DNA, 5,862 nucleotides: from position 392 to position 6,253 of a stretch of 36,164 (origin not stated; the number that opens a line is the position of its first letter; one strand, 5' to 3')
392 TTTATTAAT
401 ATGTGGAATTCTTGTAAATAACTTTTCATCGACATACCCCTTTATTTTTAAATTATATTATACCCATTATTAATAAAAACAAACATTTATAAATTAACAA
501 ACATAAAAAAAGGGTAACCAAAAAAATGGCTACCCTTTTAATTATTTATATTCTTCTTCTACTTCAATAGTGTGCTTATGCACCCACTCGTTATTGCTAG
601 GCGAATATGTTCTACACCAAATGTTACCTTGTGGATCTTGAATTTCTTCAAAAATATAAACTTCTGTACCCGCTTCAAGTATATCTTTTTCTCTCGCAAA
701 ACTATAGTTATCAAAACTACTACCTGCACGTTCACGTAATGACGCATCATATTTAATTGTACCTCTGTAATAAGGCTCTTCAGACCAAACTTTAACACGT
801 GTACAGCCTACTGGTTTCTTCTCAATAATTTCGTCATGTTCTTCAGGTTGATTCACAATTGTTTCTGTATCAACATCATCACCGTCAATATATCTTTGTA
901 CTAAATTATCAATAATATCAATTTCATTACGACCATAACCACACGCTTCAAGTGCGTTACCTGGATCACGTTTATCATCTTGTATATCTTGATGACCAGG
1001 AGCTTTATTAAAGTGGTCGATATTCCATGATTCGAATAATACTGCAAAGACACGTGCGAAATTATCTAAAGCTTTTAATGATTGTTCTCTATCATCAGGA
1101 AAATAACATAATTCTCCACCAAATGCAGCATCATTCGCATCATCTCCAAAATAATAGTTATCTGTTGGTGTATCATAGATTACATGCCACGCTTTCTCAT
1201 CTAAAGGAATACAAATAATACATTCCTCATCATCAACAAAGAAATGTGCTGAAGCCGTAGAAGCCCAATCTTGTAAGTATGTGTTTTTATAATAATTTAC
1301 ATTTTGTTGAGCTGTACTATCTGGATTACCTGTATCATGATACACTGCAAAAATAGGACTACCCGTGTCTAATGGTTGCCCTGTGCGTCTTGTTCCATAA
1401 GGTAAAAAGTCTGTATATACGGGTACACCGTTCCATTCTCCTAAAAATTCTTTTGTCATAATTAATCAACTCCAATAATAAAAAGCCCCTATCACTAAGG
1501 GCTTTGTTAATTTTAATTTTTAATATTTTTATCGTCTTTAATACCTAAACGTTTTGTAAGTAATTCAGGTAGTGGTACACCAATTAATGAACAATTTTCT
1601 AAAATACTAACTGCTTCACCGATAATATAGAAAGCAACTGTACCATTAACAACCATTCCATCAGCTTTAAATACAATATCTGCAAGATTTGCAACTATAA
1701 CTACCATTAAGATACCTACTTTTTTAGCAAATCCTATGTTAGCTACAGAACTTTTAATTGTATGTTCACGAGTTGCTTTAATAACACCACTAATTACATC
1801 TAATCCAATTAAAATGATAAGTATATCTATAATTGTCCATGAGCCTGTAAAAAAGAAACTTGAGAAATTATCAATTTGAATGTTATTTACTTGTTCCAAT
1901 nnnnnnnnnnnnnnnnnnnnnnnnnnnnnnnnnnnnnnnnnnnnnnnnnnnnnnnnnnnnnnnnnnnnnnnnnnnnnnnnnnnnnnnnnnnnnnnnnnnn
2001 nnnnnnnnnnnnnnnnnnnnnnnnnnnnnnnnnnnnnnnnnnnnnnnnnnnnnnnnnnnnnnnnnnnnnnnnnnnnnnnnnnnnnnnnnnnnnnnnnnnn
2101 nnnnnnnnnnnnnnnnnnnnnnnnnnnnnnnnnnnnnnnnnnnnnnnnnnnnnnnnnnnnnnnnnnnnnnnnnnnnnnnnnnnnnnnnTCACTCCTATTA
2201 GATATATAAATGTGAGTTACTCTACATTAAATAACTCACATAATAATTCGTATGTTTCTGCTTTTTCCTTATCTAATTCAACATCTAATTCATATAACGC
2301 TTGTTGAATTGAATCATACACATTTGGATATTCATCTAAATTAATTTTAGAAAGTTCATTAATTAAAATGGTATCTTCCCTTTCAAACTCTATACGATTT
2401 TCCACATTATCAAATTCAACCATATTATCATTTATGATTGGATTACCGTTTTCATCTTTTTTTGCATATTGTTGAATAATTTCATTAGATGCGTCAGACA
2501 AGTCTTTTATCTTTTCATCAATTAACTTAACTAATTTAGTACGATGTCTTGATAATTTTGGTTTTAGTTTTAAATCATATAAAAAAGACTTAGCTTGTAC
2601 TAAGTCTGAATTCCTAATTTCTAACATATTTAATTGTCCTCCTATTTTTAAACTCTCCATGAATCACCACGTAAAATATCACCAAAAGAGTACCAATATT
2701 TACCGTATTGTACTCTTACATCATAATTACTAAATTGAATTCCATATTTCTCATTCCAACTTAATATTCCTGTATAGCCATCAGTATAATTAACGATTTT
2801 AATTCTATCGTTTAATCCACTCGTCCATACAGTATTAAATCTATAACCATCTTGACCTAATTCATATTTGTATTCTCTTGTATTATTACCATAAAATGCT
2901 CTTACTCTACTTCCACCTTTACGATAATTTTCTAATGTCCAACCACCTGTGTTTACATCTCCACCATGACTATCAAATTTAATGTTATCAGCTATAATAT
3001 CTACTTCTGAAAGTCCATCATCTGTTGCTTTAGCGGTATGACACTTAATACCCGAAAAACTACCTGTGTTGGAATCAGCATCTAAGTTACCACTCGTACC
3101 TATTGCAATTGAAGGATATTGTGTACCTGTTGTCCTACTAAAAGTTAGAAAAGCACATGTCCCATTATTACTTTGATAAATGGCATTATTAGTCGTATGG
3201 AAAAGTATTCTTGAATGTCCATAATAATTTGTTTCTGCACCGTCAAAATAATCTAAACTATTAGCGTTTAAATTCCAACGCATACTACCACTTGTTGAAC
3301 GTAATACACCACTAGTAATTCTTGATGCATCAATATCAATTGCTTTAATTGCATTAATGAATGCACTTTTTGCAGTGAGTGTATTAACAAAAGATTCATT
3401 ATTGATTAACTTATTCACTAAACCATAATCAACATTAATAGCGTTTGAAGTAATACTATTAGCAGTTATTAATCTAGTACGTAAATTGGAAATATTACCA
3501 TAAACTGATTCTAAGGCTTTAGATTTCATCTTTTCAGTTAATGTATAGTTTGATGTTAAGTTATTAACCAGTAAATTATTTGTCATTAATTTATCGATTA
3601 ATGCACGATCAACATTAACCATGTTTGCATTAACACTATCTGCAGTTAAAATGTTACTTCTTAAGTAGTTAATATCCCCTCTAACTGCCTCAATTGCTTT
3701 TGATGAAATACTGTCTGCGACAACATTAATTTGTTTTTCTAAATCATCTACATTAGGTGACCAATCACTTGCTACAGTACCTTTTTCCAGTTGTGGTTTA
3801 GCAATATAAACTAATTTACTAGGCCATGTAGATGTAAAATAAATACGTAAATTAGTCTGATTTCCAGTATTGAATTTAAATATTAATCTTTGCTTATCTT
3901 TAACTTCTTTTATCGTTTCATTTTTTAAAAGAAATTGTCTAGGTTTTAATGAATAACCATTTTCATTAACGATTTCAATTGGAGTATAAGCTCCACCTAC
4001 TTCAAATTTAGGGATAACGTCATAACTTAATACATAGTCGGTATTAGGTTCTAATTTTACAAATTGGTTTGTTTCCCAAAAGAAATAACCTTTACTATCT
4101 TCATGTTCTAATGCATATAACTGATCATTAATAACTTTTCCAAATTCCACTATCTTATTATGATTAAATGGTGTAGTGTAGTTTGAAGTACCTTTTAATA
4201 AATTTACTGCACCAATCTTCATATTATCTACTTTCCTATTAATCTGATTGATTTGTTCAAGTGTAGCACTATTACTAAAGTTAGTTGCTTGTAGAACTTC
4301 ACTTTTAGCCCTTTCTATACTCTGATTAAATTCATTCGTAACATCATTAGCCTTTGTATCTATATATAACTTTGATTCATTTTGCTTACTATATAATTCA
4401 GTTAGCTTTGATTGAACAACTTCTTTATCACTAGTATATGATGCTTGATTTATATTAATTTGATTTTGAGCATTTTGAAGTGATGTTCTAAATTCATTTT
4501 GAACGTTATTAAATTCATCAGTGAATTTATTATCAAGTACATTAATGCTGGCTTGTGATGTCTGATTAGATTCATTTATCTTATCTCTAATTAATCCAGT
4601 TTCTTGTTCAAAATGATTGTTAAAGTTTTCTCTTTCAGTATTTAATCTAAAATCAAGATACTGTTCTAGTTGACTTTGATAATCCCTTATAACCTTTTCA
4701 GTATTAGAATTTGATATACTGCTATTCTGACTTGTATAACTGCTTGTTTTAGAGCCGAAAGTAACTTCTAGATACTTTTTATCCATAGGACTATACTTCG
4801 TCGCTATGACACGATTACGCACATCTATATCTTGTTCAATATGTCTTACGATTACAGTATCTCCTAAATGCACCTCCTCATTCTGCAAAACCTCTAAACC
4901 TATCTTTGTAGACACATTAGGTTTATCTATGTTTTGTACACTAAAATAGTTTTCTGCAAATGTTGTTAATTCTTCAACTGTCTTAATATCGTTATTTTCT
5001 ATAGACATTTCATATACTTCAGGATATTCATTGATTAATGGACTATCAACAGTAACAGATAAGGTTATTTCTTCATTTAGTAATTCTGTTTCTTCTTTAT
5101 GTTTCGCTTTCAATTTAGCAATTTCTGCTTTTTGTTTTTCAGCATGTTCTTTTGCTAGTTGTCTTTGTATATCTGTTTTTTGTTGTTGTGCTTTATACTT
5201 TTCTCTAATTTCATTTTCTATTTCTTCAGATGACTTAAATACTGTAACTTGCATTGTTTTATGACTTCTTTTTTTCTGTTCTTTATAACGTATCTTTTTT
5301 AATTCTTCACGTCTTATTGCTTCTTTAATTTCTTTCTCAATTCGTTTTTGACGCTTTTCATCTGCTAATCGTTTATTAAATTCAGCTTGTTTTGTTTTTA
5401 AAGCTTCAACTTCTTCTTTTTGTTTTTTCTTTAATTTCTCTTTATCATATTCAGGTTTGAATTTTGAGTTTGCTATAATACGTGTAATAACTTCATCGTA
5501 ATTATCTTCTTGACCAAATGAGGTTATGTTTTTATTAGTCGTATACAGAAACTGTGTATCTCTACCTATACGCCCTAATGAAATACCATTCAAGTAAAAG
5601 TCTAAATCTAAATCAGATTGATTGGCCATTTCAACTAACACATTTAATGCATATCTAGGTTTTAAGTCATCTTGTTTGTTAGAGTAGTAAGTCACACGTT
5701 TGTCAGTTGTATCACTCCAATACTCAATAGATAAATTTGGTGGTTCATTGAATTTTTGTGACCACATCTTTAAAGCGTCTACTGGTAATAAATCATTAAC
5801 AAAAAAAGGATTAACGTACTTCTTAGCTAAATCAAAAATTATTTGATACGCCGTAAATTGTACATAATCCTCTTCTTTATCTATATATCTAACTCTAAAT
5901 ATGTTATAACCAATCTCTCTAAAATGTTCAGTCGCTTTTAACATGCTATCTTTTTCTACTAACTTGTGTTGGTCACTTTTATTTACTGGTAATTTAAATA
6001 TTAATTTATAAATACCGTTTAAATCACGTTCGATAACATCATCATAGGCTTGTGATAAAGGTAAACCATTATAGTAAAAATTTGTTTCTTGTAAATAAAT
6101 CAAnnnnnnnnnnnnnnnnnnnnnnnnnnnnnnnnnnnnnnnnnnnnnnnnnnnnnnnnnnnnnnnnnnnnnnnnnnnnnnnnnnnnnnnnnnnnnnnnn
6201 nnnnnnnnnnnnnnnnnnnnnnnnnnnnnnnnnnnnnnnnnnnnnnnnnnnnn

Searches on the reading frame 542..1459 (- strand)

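Call 71: search_protein_families(library=phrogs, proteins=[window:542-1459:-], max_evalue=0.00001)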
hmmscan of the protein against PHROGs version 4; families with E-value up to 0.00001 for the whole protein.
window:542-1459:- (305 aa): 7 families
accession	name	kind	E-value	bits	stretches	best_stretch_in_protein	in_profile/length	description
phrog_833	-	lysis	2.9e-64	218.5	1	6-248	3-238/294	endolysin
phrog_9611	-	lysis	1.3e-18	68.5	1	32-171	20-153/246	endolysin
phrog_1794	-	lysis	4.8e-18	66.7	1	32-226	53-237/336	amidase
phrog_1493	-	lysis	2.2e-14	54.4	1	34-170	33-155/394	endolysin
phrog_3088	-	lysis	3.8e-14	54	1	34-186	23-160/248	amidase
phrog_670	-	lysis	2.1e-13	51.1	1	34-199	112-262/596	endolysin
phrog_2338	-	lysis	1e-08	36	1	39-195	32-177/346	endolysin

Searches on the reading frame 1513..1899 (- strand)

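Call 71: search_protein_families(library=phrogs, proteins=[window:1513-1899:-], max_evalue=0.00001)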
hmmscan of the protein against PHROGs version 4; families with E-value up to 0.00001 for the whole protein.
window:1513-1899:- (128 aa): 2 families
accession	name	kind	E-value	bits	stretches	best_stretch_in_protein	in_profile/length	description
phrog_199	-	lysis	1.1e-22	81.5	1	7-124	13-130/545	holin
phrog_16802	-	unknown function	3.8e-10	40.4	1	66-124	1-61/74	-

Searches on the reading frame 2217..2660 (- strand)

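Call 71: search_protein_families(library=phrogs, proteins=[window:2217-2660:-], max_evalue=0.00001)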
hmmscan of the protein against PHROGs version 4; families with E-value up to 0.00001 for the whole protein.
window:2217-2660:- (147 aa): 1 family
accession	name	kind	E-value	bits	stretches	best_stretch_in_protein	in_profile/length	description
phrog_1401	-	unknown function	9e-40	136.8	1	12-146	2-137/140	-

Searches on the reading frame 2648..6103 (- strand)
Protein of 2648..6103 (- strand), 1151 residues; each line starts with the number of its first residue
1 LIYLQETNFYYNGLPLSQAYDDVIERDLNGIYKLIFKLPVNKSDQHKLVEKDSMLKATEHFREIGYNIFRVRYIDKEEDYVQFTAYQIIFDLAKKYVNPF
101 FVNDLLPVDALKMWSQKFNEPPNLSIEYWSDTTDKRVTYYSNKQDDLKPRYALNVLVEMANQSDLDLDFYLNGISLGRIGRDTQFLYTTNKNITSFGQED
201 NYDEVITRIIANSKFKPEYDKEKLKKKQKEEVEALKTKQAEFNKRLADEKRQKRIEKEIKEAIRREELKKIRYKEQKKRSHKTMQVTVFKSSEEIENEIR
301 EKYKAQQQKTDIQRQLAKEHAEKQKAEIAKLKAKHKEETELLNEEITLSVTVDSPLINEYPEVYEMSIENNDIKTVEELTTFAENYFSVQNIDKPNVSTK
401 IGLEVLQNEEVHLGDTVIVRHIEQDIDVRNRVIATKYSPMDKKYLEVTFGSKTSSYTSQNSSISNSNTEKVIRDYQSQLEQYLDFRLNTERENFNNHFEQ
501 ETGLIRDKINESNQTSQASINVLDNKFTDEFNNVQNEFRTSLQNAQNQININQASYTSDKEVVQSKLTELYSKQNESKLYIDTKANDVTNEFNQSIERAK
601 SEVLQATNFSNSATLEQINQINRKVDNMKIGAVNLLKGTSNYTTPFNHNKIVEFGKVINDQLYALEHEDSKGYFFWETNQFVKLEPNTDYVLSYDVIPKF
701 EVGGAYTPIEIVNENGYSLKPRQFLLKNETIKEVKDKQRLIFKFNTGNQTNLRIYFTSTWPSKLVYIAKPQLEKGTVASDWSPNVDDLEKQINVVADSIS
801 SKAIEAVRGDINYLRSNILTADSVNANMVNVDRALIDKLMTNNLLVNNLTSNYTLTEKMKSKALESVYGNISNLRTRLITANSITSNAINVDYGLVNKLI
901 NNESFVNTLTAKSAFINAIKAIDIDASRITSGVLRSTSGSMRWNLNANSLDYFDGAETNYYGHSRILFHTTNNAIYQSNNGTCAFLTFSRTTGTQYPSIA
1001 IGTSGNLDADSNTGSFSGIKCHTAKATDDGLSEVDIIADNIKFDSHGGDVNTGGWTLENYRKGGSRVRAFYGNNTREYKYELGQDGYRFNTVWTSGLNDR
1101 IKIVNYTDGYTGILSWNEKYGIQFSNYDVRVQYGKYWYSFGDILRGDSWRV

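Call 71: search_protein_families(library=phrogs, proteins=[window:2648-6103:-], max_evalue=0.00001)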
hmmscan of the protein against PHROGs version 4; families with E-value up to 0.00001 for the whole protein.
window:2648-6103:- (1151 aa): 8 families
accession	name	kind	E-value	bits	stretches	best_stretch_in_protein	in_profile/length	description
phrog_1330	-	tail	6.7e-141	472.5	2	1-897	6-641/1361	tail protein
phrog_7142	-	tail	2.7e-81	274.9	1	1-304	2-313/622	tail protein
phrog_2270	-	unknown function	6.9e-43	148.4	2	343-546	219-421/637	-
phrog_2189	-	tail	3.1e-40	138.9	2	323-518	200-393/971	tail protein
phrog_1067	-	head and packaging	9.8e-29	101.4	2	5-271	14-268/991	minor head protein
phrog_1210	-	other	4e-28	98.5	2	326-544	207-453/2313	PblB-type receptor binding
phrog_5555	-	tail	1.7e-20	74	2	346-497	226-386/788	tail protein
phrog_13289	-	tail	5.4e-15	55.6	2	342-463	220-352/938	tail protein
